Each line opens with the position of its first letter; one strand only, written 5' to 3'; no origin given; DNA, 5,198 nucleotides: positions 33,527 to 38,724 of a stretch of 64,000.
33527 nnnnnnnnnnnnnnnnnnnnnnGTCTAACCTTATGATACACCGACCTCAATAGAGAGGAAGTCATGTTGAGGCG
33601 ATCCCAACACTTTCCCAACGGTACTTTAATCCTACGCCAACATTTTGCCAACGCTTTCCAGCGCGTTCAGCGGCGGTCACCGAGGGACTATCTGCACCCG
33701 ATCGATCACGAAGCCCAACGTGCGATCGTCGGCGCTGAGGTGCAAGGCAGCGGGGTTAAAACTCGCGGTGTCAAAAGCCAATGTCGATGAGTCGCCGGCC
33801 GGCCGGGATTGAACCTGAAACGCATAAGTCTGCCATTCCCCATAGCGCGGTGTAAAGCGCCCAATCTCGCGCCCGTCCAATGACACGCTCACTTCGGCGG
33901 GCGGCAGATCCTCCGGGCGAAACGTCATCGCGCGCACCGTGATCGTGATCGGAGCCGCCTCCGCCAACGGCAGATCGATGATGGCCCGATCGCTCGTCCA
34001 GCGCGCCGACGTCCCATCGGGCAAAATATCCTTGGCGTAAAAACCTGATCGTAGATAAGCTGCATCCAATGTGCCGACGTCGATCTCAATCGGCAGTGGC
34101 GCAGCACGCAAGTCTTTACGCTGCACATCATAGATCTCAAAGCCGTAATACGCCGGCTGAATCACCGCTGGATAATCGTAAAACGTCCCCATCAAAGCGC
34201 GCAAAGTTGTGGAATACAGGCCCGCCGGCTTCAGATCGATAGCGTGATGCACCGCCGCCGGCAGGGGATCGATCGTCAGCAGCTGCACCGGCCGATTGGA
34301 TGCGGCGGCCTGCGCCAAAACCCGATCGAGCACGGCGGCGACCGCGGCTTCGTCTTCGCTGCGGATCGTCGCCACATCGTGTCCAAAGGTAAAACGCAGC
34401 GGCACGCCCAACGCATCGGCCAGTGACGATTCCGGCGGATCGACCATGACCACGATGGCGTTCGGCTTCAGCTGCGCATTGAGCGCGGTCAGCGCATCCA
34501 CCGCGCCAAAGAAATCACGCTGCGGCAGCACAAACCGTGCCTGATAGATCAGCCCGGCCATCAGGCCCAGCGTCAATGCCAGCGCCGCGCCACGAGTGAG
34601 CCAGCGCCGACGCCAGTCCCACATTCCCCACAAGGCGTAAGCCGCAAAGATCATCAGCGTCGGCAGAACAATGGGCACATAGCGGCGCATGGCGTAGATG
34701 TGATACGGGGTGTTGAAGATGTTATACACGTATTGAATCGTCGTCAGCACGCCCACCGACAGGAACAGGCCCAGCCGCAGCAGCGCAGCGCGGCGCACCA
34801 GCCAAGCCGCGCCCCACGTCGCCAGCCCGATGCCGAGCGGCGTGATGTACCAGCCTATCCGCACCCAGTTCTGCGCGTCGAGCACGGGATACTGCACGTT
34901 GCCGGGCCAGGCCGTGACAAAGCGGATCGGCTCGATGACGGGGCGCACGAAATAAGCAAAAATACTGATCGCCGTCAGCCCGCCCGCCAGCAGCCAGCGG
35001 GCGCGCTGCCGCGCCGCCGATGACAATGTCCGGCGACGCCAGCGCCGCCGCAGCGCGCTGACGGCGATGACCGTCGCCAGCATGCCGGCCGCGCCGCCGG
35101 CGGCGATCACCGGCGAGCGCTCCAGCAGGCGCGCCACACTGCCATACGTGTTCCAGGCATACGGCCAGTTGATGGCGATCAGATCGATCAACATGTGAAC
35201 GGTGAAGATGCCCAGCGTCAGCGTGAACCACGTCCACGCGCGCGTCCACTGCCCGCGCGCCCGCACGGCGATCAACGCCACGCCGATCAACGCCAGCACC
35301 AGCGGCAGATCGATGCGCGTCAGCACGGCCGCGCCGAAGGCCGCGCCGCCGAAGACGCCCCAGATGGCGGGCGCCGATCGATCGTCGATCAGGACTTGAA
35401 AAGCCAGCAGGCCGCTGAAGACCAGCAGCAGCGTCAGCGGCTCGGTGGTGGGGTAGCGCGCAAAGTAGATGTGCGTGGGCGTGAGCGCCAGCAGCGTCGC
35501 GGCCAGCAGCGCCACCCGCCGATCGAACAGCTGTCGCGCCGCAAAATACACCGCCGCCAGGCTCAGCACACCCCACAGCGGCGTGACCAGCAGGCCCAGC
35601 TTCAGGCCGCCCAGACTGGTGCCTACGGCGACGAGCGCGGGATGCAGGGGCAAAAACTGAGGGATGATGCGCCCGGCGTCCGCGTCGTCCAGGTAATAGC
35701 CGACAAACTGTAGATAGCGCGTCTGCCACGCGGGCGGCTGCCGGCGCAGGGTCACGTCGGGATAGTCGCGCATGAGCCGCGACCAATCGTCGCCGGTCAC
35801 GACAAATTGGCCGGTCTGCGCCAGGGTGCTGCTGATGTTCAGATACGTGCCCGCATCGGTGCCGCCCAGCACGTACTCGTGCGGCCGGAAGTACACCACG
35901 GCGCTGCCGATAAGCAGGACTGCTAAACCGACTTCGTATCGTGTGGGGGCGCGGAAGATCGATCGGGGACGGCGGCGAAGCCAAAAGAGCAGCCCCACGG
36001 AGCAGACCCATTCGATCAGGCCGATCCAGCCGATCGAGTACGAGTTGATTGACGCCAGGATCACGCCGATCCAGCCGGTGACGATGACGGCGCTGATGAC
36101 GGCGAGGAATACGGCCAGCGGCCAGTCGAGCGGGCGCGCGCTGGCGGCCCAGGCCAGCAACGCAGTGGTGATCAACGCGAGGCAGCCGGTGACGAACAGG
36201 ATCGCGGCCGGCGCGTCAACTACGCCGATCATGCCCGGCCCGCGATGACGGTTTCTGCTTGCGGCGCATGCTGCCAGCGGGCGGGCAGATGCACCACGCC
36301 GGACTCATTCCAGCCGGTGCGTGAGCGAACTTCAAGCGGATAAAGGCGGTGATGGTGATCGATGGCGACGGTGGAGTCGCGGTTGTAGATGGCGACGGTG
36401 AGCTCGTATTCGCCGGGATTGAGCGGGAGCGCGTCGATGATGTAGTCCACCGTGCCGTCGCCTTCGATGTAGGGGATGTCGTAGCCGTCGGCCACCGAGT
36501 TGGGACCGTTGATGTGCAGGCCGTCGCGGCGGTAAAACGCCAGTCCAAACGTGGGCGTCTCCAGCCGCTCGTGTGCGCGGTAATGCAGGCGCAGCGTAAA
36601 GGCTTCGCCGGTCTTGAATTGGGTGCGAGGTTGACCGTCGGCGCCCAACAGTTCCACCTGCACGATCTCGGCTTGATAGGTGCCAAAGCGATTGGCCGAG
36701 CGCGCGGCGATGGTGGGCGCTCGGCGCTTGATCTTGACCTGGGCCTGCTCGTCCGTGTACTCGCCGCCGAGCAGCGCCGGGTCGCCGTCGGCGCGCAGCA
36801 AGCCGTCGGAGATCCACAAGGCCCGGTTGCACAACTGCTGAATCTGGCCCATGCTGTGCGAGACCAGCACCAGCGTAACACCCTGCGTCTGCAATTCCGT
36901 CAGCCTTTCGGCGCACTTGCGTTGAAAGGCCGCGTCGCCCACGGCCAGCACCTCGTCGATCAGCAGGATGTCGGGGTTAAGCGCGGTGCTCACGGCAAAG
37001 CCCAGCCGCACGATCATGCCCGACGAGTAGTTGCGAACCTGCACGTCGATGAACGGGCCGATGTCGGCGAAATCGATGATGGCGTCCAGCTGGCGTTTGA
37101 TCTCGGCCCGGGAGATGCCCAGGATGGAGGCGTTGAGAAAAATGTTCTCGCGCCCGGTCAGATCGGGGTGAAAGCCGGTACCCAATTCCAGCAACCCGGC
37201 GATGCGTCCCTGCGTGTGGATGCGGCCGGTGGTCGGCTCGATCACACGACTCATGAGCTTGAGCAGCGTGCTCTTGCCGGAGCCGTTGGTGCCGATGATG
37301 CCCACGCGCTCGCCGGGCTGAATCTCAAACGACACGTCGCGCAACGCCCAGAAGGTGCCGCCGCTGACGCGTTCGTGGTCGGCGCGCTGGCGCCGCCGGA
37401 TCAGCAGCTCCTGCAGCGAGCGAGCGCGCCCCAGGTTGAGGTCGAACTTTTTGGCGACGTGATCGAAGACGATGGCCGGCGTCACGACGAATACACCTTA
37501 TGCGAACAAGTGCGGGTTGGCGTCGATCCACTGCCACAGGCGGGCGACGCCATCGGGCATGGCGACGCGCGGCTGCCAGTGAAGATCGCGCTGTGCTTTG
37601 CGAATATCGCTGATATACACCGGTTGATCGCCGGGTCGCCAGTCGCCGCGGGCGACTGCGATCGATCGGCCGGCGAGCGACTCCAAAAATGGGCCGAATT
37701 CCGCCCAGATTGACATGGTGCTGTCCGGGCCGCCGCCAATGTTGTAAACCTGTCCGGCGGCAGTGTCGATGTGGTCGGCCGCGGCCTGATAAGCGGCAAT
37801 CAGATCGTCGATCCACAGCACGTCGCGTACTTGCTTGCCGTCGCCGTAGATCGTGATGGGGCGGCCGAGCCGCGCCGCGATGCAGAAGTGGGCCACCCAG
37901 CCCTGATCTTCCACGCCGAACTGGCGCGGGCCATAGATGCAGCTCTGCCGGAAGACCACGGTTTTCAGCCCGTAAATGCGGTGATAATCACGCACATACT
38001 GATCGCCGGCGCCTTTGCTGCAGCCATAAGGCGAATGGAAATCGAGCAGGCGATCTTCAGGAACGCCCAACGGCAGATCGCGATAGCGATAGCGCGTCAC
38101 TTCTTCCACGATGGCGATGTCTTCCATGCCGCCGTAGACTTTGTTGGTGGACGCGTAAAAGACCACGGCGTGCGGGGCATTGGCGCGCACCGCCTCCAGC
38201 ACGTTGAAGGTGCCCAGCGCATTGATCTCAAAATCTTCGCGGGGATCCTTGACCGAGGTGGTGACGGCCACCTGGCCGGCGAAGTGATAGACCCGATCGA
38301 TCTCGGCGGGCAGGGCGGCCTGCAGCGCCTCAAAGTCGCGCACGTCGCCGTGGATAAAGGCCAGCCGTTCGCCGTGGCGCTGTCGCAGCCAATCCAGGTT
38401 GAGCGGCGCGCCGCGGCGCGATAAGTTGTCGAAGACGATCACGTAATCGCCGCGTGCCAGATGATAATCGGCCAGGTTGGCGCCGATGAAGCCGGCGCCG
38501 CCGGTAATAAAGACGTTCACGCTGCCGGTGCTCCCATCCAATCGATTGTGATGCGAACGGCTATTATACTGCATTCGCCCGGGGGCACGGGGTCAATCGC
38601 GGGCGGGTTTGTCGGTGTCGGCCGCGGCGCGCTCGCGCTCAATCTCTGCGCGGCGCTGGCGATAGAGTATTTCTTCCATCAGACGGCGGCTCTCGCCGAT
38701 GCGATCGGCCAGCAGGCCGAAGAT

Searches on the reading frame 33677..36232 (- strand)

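Call 38: search_protein_families(library=pfam, proteins=[window:33677-36232:-], max_evalue=0.001)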
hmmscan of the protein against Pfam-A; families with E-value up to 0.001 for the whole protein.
window:33677-36232:- (851 aa): 2 families
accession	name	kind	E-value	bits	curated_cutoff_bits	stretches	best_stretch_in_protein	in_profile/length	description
PF13231.12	PMT_2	-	7.6e-11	42.9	26.1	1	195-345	4-154/160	Dolichyl-phosphate-mannose-protein mannosyltransferase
PF16841.11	CBM60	-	0.00074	20.4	28.2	0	763-848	1-76/91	Ca-dependent carbohydrate-binding module xylan-binding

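Call 59: search_protein_families(library=ncbifam, proteins=[window:33677-36232:-], max_evalue=0.01)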
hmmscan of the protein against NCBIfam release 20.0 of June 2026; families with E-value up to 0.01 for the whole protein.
window:33677-36232:- (851 aa): 2 families
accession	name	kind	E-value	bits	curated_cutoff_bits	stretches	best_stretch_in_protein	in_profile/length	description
TIGR04154.1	archaeo_STT3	subfamily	5e-06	25.1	450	1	213-407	98-303/831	oligosaccharyl transferase, archaeosortase A system-associated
NF047440.1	LA3751_2_3_fam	subfamily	0.00033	19.6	200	1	186-343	74-232/460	LA_3751/LA_3752 family putative glycosyltransferase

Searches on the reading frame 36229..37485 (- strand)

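Call 38: search_protein_families(library=pfam, proteins=[window:36229-37485:-], max_evalue=0.001)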
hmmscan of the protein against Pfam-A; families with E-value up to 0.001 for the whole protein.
window:36229-37485:- (418 aa): 5 families
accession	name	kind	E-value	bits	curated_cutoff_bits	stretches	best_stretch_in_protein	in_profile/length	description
PF14524.12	Wzt_C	-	1.2e-29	103.5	30.4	1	264-399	2-142/143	Wzt C-terminal domain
PF00005.33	ABC_tran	-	9.4e-22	78.5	25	1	48-179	1-135/137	ABC transporter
PF13304.12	AAA_21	-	5.4e-06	27.1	27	0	62-81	3-22/304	AAA domain, putative AbiEii toxin, Type IV TA system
PF13555.12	AAA_29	-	0.0001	22.4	27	1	51-86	15-50/61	P-loop containing region of AAA domain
PF02463.25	SMC_N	-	0.00096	19.1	40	0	61-76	27-42/220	RecF/RecN/SMC N terminal domain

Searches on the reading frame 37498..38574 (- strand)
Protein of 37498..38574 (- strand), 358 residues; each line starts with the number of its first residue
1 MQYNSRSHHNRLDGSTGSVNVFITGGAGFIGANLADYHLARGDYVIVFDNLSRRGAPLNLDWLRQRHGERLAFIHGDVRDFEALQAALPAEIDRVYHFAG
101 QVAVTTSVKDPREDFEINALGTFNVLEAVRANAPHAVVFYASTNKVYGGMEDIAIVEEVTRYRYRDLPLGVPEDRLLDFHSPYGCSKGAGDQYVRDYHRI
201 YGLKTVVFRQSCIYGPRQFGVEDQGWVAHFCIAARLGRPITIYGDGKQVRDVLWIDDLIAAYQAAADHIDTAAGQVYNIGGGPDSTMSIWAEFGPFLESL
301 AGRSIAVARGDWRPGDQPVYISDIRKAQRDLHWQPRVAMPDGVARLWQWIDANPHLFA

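Call 38: search_protein_families(library=pfam, proteins=[window:37498-38574:-], max_evalue=0.001)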
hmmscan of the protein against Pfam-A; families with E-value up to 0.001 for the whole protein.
window:37498-38574:- (358 aa): 8 families
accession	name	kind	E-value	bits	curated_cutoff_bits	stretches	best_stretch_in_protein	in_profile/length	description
PF16363.11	GDP_Man_Dehyd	-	5.2e-52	177.8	27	1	22-345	1-331/332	GDP-mannose 4,6 dehydratase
PF01370.27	Epimerase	-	1.6e-49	168.9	20.9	1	21-280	1-240/240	NAD dependent epimerase/dehydratase family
PF01073.25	3Beta_HSD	-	6.6e-14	52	22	1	23-271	2-234/280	3-beta hydroxysteroid dehydrogenase/isomerase family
PF07993.18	NAD_binding_4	-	1.4e-13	51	20.1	1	67-256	59-252/258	Male sterility protein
PF04321.23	RmlD_sub_bind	-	4.4e-09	36.3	27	1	20-217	2-155/287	RmlD substrate binding domain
PF02719.21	Polysacc_synt_2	-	2.3e-08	34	20.2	1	21-145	1-130/293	Polysaccharide biosynthesis protein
PF00106.31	adh_short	-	1.1e-05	25.5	26.6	1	21-129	3-119/195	short chain dehydrogenase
PF08659.16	KR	-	0.00034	21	22.6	1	21-150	3-144/180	KR domain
